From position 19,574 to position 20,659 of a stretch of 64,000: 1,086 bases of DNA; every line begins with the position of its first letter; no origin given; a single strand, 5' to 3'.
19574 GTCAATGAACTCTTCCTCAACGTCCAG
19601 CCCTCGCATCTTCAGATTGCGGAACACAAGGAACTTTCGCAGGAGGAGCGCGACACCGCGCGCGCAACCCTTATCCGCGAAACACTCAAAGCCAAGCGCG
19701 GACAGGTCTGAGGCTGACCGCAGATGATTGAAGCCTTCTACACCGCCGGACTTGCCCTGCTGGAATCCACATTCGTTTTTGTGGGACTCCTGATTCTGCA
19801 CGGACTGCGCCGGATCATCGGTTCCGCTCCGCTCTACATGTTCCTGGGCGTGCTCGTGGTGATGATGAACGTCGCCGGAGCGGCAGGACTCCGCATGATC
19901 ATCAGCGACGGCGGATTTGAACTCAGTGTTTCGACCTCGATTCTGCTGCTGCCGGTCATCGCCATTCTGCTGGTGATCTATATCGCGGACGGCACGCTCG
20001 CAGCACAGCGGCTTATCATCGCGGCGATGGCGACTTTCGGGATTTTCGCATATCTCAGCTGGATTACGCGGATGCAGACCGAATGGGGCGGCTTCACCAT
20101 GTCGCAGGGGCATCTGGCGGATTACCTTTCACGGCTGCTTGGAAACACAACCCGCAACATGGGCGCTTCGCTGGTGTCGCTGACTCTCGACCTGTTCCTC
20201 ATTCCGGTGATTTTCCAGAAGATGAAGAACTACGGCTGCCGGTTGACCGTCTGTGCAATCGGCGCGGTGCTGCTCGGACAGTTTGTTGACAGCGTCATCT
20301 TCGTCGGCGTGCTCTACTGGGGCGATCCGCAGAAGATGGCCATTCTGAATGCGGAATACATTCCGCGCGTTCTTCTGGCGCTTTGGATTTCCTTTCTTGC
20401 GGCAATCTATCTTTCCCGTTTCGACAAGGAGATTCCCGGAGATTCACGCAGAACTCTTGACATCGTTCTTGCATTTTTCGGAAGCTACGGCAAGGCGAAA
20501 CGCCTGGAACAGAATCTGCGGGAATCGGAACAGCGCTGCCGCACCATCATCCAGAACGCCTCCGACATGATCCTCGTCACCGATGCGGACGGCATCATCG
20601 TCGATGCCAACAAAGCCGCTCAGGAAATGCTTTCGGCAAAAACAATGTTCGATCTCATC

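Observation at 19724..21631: Histidine kinase whose sensor module looks like a VUT/DUF165 (YhhQ-type) permease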

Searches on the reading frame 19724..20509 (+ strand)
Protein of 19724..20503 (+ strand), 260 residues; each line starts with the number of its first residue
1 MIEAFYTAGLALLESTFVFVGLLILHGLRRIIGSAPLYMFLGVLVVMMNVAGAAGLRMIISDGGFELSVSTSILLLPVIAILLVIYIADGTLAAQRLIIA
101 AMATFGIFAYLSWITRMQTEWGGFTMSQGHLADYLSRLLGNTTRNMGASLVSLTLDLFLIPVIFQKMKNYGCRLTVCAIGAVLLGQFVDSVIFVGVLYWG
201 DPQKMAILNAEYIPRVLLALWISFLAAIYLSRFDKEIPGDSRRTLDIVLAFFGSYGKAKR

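Call 3: search_protein_families(library=pfam, proteins=[window:19724-20503:+], max_evalue=10)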
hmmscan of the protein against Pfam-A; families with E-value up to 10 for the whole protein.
window:19724-20503:+ (260 aa): 4 families
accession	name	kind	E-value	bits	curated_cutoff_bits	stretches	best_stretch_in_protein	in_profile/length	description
PF20973.2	VUPS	-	2.9e-14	53.6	27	1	21-230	3-206/206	Vitamin uptake-like sensor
PF02592.20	Vut_1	-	2.9e-10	41.1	27.2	1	90-223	22-146/152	Putative vitamin uptake transporter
PF07760.16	DUF1616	-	0.3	10.7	31.6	1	66-119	69-120/307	Protein of unknown function (DUF1616)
PF09775.14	Keratin_assoc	-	1.7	8.7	23.5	1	150-229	4-86/129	Keratinocyte-associated protein 2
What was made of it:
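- On VUPS sensor domain family (Pfam PF20973): Model positions 3-206 of 206 are covered (call 3).
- Closest known: Pfam PF20973 VUPS. Same: The window protein matches the model over 3-206 of 206 positions, above the cut-off (call 3).
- Vut_1 scores above its cut-off (call 3).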

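Call 4: search_protein_families(library=ncbifam, proteins=[window:19724-20503:+], max_evalue=10)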
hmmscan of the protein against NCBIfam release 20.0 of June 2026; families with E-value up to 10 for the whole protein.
window:19724-20503:+ (260 aa): 1 family
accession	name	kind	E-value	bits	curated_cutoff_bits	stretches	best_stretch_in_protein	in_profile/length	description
TIGR00697.1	TIGR00697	equivalog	0.00063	19.6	50.95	1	36-218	5-183/201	queuosine precursor transporter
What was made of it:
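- On Vut_1 / YhhQ queuosine-precursor transporters (PF02592, COG1738, TIGR00697): 19.6 bits against a cut-off of 50.95 (call 4).
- The TIGR00697 queuosine-precursor-transporter model scores only 19.6 bits against a cut-off of 50.95 (call 4).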

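Call 6: search_solved_structures(query=window:19724-20503:+, max_evalue=10)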
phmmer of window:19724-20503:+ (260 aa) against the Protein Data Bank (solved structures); distinct sequences matched with E-value up to 10: 2.
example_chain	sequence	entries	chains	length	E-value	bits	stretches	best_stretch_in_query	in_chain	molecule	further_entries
8ayd_AA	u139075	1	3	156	0.89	12.5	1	162-252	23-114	3-hydroxyacyl-[acyl-carrier-protein] dehydratase FabZ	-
8g9k_A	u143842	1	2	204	4.8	10.2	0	52-99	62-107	THR2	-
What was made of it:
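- Closest known: ECF-transporter S-components. Different: There is no sequence similarity (call 6).
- Tried and rejected: There is no sequence match in the PDB (call 6).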

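Call 39: predict_structure(alignment_id=A1)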
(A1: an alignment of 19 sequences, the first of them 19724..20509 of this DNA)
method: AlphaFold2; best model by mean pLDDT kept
length: 262 residues; sequences in the alignment: 19
mean_pLDDT: 80.0   pTM: 0.75
mean pLDDT of the five models: 80.0, 79.0, 77.9, 77.2, 73.4
residues with pLDDT >= 90: 36; 70-90: 178; 50-70: 25; < 50: 23
segments of 3 or more residues with pLDDT < 50: 237-243, 245-247, 249-251, 253-262
pLDDT, mean of each block of 10 residues (from residue 1): 83 91 86 86 90 83 76 89 87 85 91 86 67 87 89 86 87 87 87 82 67 85 88 57 47 42 37
secondary structure, 60 per line:
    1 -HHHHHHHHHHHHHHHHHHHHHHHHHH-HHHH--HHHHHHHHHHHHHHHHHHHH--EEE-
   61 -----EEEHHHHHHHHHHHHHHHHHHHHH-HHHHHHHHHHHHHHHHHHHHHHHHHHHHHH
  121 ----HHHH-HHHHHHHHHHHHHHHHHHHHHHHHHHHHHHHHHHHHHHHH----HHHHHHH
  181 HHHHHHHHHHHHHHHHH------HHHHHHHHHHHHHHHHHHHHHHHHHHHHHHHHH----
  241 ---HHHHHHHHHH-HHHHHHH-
elements in order: H2-27 H29-32 H35-54 E57-59 E66-68 H69-89 H91-120 H125-128 H130-169 H174-197 H204-236 H244-253 H255-261

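Call 42: fold_search(model_id=the predicted structure, library=pdb)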
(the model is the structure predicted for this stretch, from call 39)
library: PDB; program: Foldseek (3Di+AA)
matches with E <= 10: 297; with E <= 0.001: 0
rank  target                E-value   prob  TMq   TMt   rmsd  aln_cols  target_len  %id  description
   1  5x3x_M                8.6e-02  0.97  0.33  0.40  13.3       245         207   14  2.8A resolution structure of a cobalt energy-coupling factor transporter-CbiMQO (released 2017-04-05)
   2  5x3x_m                3.9e-01  0.85  0.35  0.42  12.8       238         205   14  2.8A resolution structure of a cobalt energy-coupling factor transporter-CbiMQO (released 2017-04-05)
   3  4m58                  5.8e-01  0.75  0.36  0.40  12.7       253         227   11  Crystal Structure of an transition metal transporter (released 2014-03-26)
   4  4he8_C                6.9e-01  0.16  0.21  0.19  17.6       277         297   14  Crystal structure of the membrane domain of respiratory complex I from Thermus thermophilus (released 2013-02-13)
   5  4rfs_S                8.6e-01  0.89  0.40  0.52   8.0       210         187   14  Structure of a pantothenate energy coupling factor transporter (released 2014-12-24)
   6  5cwc                  9.0e-01  0.14  0.16  0.20  18.5       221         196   12  Crystal structure of de novo designed helical repeat protein DHR5 (released 2015-12-16)
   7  8tgn_A                1.1e+00  0.08  0.15  0.12  18.0       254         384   16  VMAT1 dimer with serotonin and reserpine (released 2024-03-20)
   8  8wlk                  1.2e+00  0.08  0.15  0.11  20.3       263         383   12  Cryo-EM structure of human VMAT2 in presence of Tetrabenazine, determined in an outward-facing conformation (released 2024-06-12)
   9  2elb                  1.2e+00  0.09  0.13  0.11  24.4       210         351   11  Crystal Structure of the BAR-PH domain of human APPL1 (released 2007-05-29)
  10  5k3g_B                1.2e+00  0.08  0.16  0.08  20.3       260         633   16  Crystals structure of Acyl-CoA oxidase-1 in Caenorhabditis elegans, Apo form-I (released 2016-08-24)
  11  8q3v_C                1.2e+00  0.08  0.16  0.17  17.3       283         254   10  Cryo-EM structure of the methanogenic Na+ translocating N5-methyl-H4MPT:CoM methyltransferase complex (released 2024-07-10)
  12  7udn_B                1.4e+00  0.15  0.24  0.22  22.2       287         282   10  Crystal structure of designed helical repeat protein RPB_PLP1_R6 in alternative conformation 2 (released 2023-03-22)
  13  9k6l_R                1.4e+00  0.06  0.14  0.14  19.8       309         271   13  Cryo-EM structure of GPCR16-Gi2 complex (released 2025-04-02)
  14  8tgi_A                1.5e+00  0.06  0.13  0.11  17.4       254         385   16  VMAT1 dimer with dopamine and reserpine (released 2024-03-20)
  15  6ei3                  1.5e+00  0.05  0.14  0.08  20.9       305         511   11  Crystal structure of auto inhibited POT family peptide transporter (released 2017-11-22)
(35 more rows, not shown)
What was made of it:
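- The best hits are ECF S-components at E 0.086-2.4 and TM-score 0.3-0.5 (call 42).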

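Call 43: search_protein_representatives(alignment_id=A1)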
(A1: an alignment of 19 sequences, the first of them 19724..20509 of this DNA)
Query: 19 sequences, 261 profile positions. Proteins with E-value up to 0.001 (for the whole library): 571; up to 1e-10: 183; up to 1e-30: 53. The best 150 are listed.
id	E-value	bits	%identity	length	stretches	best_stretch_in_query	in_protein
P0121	4.2e-103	360.7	-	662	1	1-261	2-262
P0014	1.1e-98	346.2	-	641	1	2-261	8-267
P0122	1.1e-97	343.0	-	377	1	1-261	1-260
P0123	5.5e-96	337.4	-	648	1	3-261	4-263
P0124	8.7e-93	326.9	-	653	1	6-261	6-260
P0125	9.5e-88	310.4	-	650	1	2-261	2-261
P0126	1.4e-87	309.8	-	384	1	45-260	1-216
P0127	6.7e-84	297.7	-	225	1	1-226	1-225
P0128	5.0e-81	288.3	-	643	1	1-261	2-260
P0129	5.5e-79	281.6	-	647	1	1-261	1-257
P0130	6.7e-79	281.4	-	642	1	1-261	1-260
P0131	1.8e-78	280.0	-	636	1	1-260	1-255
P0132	2.9e-77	276.0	-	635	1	1-260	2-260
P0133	2.8e-73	262.9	-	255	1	1-187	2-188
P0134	5.9e-73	261.9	-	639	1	5-261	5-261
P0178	1.1e-22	97.1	-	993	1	4-256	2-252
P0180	5.4e-21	91.6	-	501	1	8-254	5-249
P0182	2.0e-19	86.4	-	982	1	7-254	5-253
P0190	3.8e-17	79.0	-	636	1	20-247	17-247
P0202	2.6e-15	73.0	-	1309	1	8-258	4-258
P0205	5.3e-15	71.9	-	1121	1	8-254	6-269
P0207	1.1e-14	70.9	-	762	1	2-247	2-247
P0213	1.6e-14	70.3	-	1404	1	5-247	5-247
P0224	8.5e-14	68.0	-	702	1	8-235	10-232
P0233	3.3e-13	66.0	-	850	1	7-239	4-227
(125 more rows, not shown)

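Call 46: search_protein_families(library=pfam, alignment_id=A2, max_evalue=0.0001)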
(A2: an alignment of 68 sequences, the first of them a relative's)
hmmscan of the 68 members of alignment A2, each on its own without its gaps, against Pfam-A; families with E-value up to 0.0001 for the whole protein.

A. member 1, P0176 (344 aa): 1 family
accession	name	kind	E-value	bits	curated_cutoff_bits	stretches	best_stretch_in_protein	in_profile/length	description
PF13188.13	PAS_8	-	9.1e-06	25.8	21.8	1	255-312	1-56/65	PAS domain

B. families by the number of members that match (of 68 scanned): 25 families
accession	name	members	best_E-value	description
PF20973.2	VUPS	66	1.2e-65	Vitamin uptake-like sensor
PF02518.31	HATPase_c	45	1.7e-32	Histidine kinase-, DNA gyrase B-, and HSP90-like ATPase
PF13426.13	PAS_9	38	3.7e-44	PAS domain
PF00512.31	HisKA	37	1.2e-21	His Kinase A (phospho-acceptor) domain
PF00989.32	PAS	35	1.2e-43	PAS fold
PF08447.18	PAS_3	29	2.3e-62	PAS fold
PF08448.16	PAS_4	29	1.3e-50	PAS fold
PF13188.13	PAS_8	27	1.7e-30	PAS domain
PF02592.20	Vut_1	22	2.1e-11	Putative vitamin uptake transporter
PF13185.12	GAF_2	13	1.3e-76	GAF domain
PF01590.32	GAF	12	9e-68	GAF domain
PF13492.12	GAF_3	10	3.6e-50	GAF domain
PF00990.26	GGDEF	8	1.6e-48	Diguanylate cyclase, GGDEF domain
PF13581.12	HATPase_c_2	6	1.1e-07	Histidine kinase-like ATPase domain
PF00072.30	Response_reg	4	1e-26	Response regulator receiver domain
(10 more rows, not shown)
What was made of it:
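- On VUPS sensor domain family (Pfam PF20973): The same layout occurs in 66 of 68 distant relatives (calls 43, 46).
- Closest known: Pfam PF20973 VUPS. Same: 66 of 68 distant relatives carry the same domain on histidine kinases, GGDEF proteins or cyclases (call 46).
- The module acts as a generic signalling input: 66 of 68 distant relatives carry VUPS at the N-terminus, with HATPase_c (45), GGDEF (8) or cyclase (3) outputs (calls 43, 46).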

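Call 48: find_related_loci(query=A1, collection=genome_contigs, flank=6000)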
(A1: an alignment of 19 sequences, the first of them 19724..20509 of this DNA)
Query A1 (262 aa) in genome_contigs; peptide patterns used: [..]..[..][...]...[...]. (x = any residue, [..] = any of these).
74 stretches matched a pattern; 62 encode a relative of the query (tblastn E <= 1e-3); 62 distinct loci.
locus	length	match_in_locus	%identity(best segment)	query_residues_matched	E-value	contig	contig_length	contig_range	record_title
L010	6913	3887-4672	98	1-262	3e-172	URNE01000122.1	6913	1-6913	uncultured bacterium isolate UMGS1153 genome assembly, contig: NODE_4793_length_6913_cov_4.941486, whole genome shotgun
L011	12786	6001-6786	98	1-262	3e-171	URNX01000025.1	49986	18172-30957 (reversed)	uncultured bacterium isolate UMGS1182 genome assembly, contig: NODE_127_length_49986_cov_17.384901, whole genome shotgun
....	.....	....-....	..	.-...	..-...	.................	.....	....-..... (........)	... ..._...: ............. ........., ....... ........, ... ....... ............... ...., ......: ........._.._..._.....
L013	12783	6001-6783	87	2-262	5e-150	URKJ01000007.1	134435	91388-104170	uncultured bacterium isolate UMGS1084 genome assembly, contig: NODE_19_length_134435_cov_12.298259, whole genome shotgun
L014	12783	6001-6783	85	2-262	2e-145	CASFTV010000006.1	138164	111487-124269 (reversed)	uncultured bacterium isolate B40_L1_302302_idba_bin.124 genome assembly, contig: B40_L1_302302_idba_bin.124.fa_scaffold_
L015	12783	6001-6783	85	2-262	2e-145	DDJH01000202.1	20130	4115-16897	MAG TPA_asm: Lentisphaeria bacterium UBA1829 UBA1829_contig_24607, whole genome shotgun sequence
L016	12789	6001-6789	73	2-262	4e-129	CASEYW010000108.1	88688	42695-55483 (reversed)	uncultured bacterium isolate SI.B33.metabat-bins.71 genome assembly, contig: SI.B33.metabat-bins.71.fa_k141_258371, whol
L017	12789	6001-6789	73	2-262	1e-126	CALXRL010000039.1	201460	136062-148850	MAG: uncultured Victivallales bacterium isolate E12__bin89 genome assembly, contig: E12__k127_5501699, whole genome shot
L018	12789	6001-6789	73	2-262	1e-128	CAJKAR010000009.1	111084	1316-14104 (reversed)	MAG TPA_asm: uncultured Lentisphaeria bacterium isolate ERR1190684-bin.24 genome assembly, contig: NODE_98_length_111084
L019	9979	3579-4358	50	3-262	2e-83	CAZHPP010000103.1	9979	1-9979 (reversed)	MAG TPA_asm: uncultured Victivallales bacterium isolate SRP216815_co1_143 genome assembly, contig: NODE_9200_length_9979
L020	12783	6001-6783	50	2-262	2e-82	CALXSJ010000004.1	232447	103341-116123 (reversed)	MAG: uncultured Victivallales bacterium isolate BRZ_DM__bin34 genome assembly, contig: BRZ_DM__NODE_55_length_232447_cov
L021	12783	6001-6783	50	2-262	7e-82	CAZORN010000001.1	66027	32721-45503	MAG TPA_asm: uncultured Victivallales bacterium isolate SRP220891_co2_90 genome assembly, contig: NODE_562_length_66027_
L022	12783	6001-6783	50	2-262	4e-81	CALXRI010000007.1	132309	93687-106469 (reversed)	MAG: uncultured Victivallales bacterium isolate BRZ_N__bin192 genome assembly, contig: BRZ_N__NODE_337_length_132309_cov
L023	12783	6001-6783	48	2-262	1e-79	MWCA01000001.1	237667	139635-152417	MAG: Lentisphaerae bacterium ADurb.Bin242 BWY31_contig000001, whole genome shotgun sequence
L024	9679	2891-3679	73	2-262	4e-129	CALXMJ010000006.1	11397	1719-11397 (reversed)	MAG: uncultured Victivallales bacterium isolate E02__bin388 genome assembly, contig: E02__k127_5707285, whole genome sho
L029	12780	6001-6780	44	2-262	3e-67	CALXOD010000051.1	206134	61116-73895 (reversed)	MAG: uncultured Victivallaceae bacterium isolate E02__bin272 genome assembly, contig: E02__k127_1139499, whole genome sh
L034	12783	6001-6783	44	2-262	7e-66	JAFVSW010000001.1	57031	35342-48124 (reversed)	MAG: Lentisphaeria bacterium isolate RGIG5364 Sheep_Colon-3__c11186, whole genome shotgun sequence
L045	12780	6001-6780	39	2-262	1e-57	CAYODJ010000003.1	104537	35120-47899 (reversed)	MAG TPA_asm: uncultured Victivallaceae bacterium isolate SRP314395_co1_153 genome assembly, contig: NODE_71_length_10453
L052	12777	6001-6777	35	2-262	1e-46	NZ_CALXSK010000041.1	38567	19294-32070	MAG: uncultured Victivallis sp. isolate BRZ_NM__bin32 BRZ_NM__NODE_947_length_38567_cov_7.580488, whole genome shotgun s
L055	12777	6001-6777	34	2-262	3e-45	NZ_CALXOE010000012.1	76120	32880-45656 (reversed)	MAG: uncultured Victivallis sp. isolate BRZ_FG__bin79 BRZ_FG__NODE_652_length_76120_cov_7.208224, whole genome shotgun s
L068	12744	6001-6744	33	14-262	2e-31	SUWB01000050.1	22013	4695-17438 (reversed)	MAG: Lentisphaerae bacterium isolate SIG87 NODE_44953_length_22013_cov_7.494745, whole genome shotgun sequence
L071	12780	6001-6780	37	1-262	5e-52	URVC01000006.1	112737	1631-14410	uncultured bacterium isolate UMGS1377 genome assembly, contig: NODE_82_length_112737_cov_12.995288, whole genome shotgun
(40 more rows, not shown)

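Call 53: search_protein_families(library=pfam, proteins=[L055:4883-5974:+, L055:4507-5061:+, L052:4902-5972:+, L052:4418-5059:+, L071:5075-6001:+, L071:4520-5065:+, L029:4480-5910:+, L034:5130-5978:+, L045:3847-5871:+, L068:5396-5956:+], max_evalue=0.01)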
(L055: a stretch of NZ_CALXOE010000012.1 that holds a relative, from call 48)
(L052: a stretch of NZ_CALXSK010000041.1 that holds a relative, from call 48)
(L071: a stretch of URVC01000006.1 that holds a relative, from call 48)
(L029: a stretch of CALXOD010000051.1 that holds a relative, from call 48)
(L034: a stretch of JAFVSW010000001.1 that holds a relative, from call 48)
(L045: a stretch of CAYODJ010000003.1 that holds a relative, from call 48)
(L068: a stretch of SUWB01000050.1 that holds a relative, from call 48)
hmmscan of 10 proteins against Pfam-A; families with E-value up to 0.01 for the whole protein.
L055:4883-5974:+ (364 aa): 1 family
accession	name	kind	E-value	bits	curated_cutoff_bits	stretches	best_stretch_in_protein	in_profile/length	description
PF01758.21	SBF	-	2.9e-05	24.3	24.3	1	131-261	50-188/191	Sodium Bile acid symporter family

L055:4507-5061:+ (185 aa): 6 families
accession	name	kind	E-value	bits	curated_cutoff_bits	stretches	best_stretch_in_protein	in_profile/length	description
PF13242.12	Hydrolase_like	-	1.3e-15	57.5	22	1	101-173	2-75/75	HAD-hyrolase-like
PF00702.32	Hydrolase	-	3.8e-13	50.7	26.4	1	15-140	86-191/191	haloacid dehalogenase-like hydrolase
PF13419.12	HAD_2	-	2.5e-09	37.9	23.8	1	100-142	132-174/178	Haloacid dehalogenase-like hydrolase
PF08645.17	PNK3P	-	4.3e-08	33.5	22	1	30-137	32-129/161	Polynucleotide kinase 3 phosphatase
PF13344.12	Hydrolase_6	-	0.00038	20.9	27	1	5-59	1-46/101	Haloacid dehalogenase-like hydrolase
PF12710.13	HAD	-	0.0045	17.9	27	0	25-136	81-188/189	haloacid dehalogenase-like hydrolase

L052:4902-5972:+ (357 aa): 1 family
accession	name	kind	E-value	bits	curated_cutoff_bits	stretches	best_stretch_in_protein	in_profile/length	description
PF01758.21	SBF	-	7.4e-05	22.9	24.3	1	124-254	50-188/191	Sodium Bile acid symporter family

L052:4418-5059:+ (214 aa): 6 families
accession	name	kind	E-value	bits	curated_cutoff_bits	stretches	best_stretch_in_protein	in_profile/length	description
PF13242.12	Hydrolase_like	-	2.3e-15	56.7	22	1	130-202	2-75/75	HAD-hyrolase-like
PF00702.32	Hydrolase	-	1.4e-14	55.4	26.4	1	40-169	82-191/191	haloacid dehalogenase-like hydrolase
PF13419.12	HAD_2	-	5.5e-10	40.1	23.8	1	129-173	132-176/178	Haloacid dehalogenase-like hydrolase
PF08645.17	PNK3P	-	1.8e-07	31.5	22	1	56-166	29-129/161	Polynucleotide kinase 3 phosphatase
PF13344.12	Hydrolase_6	-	4.2e-05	24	27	1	34-90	1-48/101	Haloacid dehalogenase-like hydrolase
PF12710.13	HAD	-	0.00066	20.6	27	1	14-165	41-188/189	haloacid dehalogenase-like hydrolase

L071:5075-6001:+ (309 aa): 1 family
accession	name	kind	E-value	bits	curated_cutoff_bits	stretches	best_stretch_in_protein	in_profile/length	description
PF01758.21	SBF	-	0.00012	22.2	24.3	1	71-197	47-185/191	Sodium Bile acid symporter family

L071:4520-5065:+ (182 aa): 6 families
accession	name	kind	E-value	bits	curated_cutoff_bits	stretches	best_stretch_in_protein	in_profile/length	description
PF13242.12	Hydrolase_like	-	1.5e-16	60.5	22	1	101-173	2-75/75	HAD-hyrolase-like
PF13419.12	HAD_2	-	5.1e-11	43.5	23.8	1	102-145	134-177/178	Haloacid dehalogenase-like hydrolase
PF00702.32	Hydrolase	-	8.6e-11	43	26.4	1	18-140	89-191/191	haloacid dehalogenase-like hydrolase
PF08645.17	PNK3P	-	1e-08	35.5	22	1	30-129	32-126/161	Polynucleotide kinase 3 phosphatase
PF13344.12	Hydrolase_6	-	5.8e-06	26.7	27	1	5-62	1-49/101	Haloacid dehalogenase-like hydrolase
PF12710.13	HAD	-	2.4e-05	25.3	27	1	28-136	85-188/189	haloacid dehalogenase-like hydrolase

L029:4480-5910:+ (477 aa): 10 families
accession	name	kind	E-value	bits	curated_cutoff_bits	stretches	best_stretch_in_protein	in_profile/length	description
PF12831.13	FAD_oxidored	-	9.7e-109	364.8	27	1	61-465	1-411/416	FAD dependent oxidoreductase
PF00890.30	FAD_binding_2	-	2.8e-06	27.2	20.4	1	61-96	1-36/414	FAD binding domain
PF01946.23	Thi4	-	7.5e-06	25.8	26.2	1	57-103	15-63/235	Thi4 family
PF01134.28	GIDA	-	9.8e-06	25.3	22.1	1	61-115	1-47/391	Glucose inhibited division protein A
PF07992.20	Pyr_redox_2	-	1.6e-05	24.9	26.1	1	61-94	2-31/291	Pyridine nucleotide-disulphide oxidoreductase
PF13450.12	NAD_binding_8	-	2.9e-05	24.7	21.9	1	65-113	2-48/68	NAD(P)-binding Rossmann-like domain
PF01266.30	DAO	-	0.00014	21.9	27.9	1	61-96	1-37/353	FAD dependent oxidoreductase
PF01494.25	FAD_binding_3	-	0.00078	19.2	22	1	59-91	1-33/349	FAD binding domain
PF03486.20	HI0933_like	-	0.00087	19.2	50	1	61-91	2-32/244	HI0933-like protein Rossmann domain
PF01262.27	AlaDh_PNT_C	-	0.004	17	23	1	54-89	23-58/214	Alanine dehydrogenase/PNT, C-terminal domain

L034:5130-5978:+ (283 aa): 3 families
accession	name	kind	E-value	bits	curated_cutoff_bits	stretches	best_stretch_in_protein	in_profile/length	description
PF13472.12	Lipase_GDSL_2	-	1.3e-22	81.6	32.9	1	34-212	1-176/178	GDSL-like Lipase/Acylhydrolase family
PF00657.28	Lipase_GDSL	-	1.8e-13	51.6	23.6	1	32-219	1-208/208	GDSL-like Lipase/Acylhydrolase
PF04311.20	DUF459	-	2.1e-07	31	27.2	1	32-221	2-196/197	Protein of unknown function (DUF459)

L045:3847-5871:+ (675 aa): 3 families
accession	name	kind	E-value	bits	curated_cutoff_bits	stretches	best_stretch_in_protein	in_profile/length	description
PF02806.24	Alpha-amylase_C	-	5.9e-18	65.4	21.2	1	586-673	9-94/95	Alpha amylase, C-terminal all-beta domain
PF00128.31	Alpha-amylase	-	4.2e-16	59.7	22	2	203-272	26-94/446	Alpha amylase, catalytic domain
PF02922.24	CBM_48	-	0.0002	22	22.4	1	59-130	2-73/83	Carbohydrate-binding module 48 (Isoamylase N-terminal domain)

L068:5396-5956:+ (187 aa): 5 families
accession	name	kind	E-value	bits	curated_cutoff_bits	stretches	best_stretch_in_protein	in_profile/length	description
PF13242.12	Hydrolase_like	-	4e-12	46.3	22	1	106-147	2-44/75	HAD-hyrolase-like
PF00702.32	Hydrolase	-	1.2e-09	39.3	26.4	1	20-145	86-191/191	haloacid dehalogenase-like hydrolase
PF13419.12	HAD_2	-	3.6e-09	37.4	23.8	1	104-147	131-174/178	Haloacid dehalogenase-like hydrolase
PF08645.17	PNK3P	-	2.2e-07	31.2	22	1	36-134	33-126/161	Polynucleotide kinase 3 phosphatase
PF12710.13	HAD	-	0.00029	21.8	27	1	33-141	86-188/189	haloacid dehalogenase-like hydrolase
